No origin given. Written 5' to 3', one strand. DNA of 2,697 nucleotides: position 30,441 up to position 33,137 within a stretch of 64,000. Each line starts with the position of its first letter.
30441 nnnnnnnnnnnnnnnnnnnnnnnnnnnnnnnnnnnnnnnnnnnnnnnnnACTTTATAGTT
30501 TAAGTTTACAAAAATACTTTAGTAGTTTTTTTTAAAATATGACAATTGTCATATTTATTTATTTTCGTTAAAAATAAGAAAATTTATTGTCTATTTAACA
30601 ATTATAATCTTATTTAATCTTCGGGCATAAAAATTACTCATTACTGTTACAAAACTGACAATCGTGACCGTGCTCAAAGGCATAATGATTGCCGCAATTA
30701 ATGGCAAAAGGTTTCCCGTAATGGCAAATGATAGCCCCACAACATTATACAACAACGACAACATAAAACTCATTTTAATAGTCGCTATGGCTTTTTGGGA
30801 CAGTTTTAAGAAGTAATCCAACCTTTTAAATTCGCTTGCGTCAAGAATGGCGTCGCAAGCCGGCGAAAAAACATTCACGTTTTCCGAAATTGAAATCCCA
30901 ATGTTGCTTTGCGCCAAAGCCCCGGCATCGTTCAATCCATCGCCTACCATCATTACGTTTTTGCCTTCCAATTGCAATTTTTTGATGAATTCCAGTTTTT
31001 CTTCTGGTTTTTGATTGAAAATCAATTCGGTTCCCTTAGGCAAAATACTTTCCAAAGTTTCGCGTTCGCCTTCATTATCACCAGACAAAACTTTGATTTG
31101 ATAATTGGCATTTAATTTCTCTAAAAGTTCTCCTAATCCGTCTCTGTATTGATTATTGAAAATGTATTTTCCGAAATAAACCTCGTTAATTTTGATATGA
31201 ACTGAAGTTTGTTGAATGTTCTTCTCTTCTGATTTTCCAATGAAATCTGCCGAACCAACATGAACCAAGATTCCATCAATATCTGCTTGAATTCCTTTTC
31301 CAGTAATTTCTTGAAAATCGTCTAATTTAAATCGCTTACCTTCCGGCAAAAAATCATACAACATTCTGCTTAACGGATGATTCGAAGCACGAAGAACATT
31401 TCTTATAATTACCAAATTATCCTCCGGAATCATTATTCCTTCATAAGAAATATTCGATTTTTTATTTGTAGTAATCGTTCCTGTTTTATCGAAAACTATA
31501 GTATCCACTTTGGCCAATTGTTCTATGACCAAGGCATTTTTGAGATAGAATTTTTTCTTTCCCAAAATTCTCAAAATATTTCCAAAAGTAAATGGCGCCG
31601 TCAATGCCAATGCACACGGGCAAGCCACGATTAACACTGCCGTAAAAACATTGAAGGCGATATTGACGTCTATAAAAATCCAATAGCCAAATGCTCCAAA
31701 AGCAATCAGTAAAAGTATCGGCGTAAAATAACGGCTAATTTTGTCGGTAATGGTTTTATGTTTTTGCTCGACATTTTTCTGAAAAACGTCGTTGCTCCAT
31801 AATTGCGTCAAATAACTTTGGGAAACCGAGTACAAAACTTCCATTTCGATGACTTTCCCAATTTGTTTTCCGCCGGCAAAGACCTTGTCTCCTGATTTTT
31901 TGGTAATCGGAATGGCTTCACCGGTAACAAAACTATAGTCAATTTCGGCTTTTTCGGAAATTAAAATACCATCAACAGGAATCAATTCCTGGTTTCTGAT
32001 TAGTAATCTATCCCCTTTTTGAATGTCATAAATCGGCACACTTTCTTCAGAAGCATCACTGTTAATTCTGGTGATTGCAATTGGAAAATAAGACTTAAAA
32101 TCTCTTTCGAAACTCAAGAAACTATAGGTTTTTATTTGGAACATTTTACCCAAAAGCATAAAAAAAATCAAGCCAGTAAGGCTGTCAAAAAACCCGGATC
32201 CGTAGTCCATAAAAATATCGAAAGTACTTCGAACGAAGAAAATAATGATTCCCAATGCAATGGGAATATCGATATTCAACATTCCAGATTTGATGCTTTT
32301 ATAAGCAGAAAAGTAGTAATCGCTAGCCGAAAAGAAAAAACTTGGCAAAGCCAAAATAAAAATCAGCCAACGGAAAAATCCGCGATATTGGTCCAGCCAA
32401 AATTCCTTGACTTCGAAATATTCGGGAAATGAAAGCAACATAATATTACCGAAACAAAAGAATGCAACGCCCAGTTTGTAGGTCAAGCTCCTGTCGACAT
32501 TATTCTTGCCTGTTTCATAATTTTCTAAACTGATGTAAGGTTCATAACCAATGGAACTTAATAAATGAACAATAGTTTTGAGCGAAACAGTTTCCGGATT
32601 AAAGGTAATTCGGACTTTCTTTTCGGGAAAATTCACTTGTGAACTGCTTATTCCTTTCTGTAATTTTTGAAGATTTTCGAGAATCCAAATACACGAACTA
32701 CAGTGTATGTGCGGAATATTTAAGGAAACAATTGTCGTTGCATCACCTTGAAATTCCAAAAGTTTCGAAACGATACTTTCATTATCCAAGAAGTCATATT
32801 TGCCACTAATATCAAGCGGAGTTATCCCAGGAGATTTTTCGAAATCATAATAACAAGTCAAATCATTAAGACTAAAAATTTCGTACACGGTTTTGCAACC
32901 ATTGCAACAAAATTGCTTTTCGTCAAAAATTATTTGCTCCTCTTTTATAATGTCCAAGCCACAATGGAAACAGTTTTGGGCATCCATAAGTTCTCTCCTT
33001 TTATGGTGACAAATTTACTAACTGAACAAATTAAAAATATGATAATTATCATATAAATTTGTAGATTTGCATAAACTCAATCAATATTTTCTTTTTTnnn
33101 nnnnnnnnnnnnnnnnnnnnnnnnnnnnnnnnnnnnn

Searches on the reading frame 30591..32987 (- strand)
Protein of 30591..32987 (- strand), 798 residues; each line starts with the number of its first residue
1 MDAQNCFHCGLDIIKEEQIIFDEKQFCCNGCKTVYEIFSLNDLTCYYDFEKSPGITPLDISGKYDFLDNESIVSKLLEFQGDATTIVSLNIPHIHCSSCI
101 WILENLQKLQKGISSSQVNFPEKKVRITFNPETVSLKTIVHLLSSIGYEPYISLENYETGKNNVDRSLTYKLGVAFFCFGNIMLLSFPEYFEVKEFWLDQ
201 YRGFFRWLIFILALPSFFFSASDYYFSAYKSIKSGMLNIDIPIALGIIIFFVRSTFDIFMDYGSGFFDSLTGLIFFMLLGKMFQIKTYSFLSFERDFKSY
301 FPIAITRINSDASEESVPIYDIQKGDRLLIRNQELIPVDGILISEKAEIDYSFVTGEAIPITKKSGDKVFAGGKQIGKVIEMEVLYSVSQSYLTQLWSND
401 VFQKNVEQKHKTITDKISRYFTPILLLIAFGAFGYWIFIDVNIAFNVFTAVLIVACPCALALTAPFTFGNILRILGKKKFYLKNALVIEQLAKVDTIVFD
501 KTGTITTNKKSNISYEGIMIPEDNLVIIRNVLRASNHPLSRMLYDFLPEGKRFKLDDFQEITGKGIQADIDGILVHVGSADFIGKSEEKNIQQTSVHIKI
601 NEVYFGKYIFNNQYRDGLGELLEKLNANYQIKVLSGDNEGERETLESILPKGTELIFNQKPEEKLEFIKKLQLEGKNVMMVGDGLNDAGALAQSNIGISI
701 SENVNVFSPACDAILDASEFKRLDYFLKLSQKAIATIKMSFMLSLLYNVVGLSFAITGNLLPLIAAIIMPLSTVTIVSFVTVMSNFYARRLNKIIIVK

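Call 11: search_protein_families(library=ncbifam, proteins=[window:30591-32987:-])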
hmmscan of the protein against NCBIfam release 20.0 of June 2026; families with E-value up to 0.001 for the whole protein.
window:30591-32987:- (798 aa): 24 families
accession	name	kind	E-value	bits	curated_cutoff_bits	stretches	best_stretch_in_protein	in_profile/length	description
TIGR01525.1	ATPase-IB_hvy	subfamily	6.6e-98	329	346.25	1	240-777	2-554/560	heavy metal translocating P-type ATPase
TIGR01511.1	ATPase-IB1_Cu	subfamily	1.8e-88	297.8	397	1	221-778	2-536/542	copper-translocating P-type ATPase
TIGR01512.1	ATPase-IB2_Cd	subfamily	1.1e-72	245.3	313.5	1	312-775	59-484/494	cadmium family heavy metal-translocating P-type ATPase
NF007952.0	PRK10671.1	equivalog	6.2e-60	203.3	1316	1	87-781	105-829/838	copper-exporting P-type ATPase CopA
TIGR01494.1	ATPase_P-type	subfamily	2.7e-52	177.8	62.3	1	314-769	44-474/478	HAD-IC family P-type ATPase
NF008262.1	PRK11033.1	equivalog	8.4e-50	170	1005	1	306-752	235-696/731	zinc/cadmium/mercury/lead-transporting ATPase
NF033775.1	P_type_ZntA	exception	1.8e-42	145.6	1240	1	305-750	239-695/732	Zn(II)/Cd(II)/Pb(II) translocating P-type ATPase ZntA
TIGR01497.1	kdpB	equivalog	1.4e-28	99.4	527.9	2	307-511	109-316/675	potassium-transporting ATPase subunit KdpB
TIGR01647.1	ATPase-IIIA_H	equivalog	8.6e-24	83.7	615.5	2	310-511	98-303/755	plasma-membrane proton-efflux P-type ATPase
TIGR01657.1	P-ATPase-V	hypoth_equivalog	2.4e-23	81.7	618.25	3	643-703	771-830/1055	ATP13A2 family polyamine export P-type ATPase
NF010609.0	PRK14010.1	equivalog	1.1e-22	80.1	1323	2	305-510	106-314/673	K(+)-transporting ATPase subunit B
TIGR01517.1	ATPase-IIB_Ca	equivalog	1.1e-16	60.3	507.05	2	311-511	163-377/882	calcium-translocating P-type ATPase, PMCA-type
TIGR01522.1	ATPase-IIA2_Ca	equivalog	1.8e-14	52.5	798.3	1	643-722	556-635/854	calcium-transporting P-type ATPase, PMR1-type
TIGR01524.1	ATPase-IIIB_Mg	equivalog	2.1e-12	45.8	610.75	1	657-717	584-644/867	magnesium-translocating P-type ATPase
NF011702.0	PRK15122.1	subfamily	8.2e-11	40.6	975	1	658-715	624-681/907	magnesium-translocating P-type ATPase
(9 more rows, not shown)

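Call 12: search_protein_families(library=pfam, proteins=[window:30591-32987:-])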
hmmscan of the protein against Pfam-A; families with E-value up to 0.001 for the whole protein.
window:30591-32987:- (798 aa): 4 families
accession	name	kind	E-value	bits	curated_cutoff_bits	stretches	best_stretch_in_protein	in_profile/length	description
PF00122.25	E1-E2_ATPase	-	6.5e-37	127.2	28.1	1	305-477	7-180/181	E1-E2 ATPase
PF00702.32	Hydrolase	-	3.6e-19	70.3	26.4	1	494-694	1-190/191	haloacid dehalogenase-like hydrolase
PF12156.14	ATPase-cat_bd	-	2.8e-11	44.4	27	1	5-77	1-82/86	Putative metal-binding domain of cation transport ATPase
PF00403.32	HMA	-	2.1e-06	28.5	24.8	1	89-149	2-62/62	Heavy-metal-associated domain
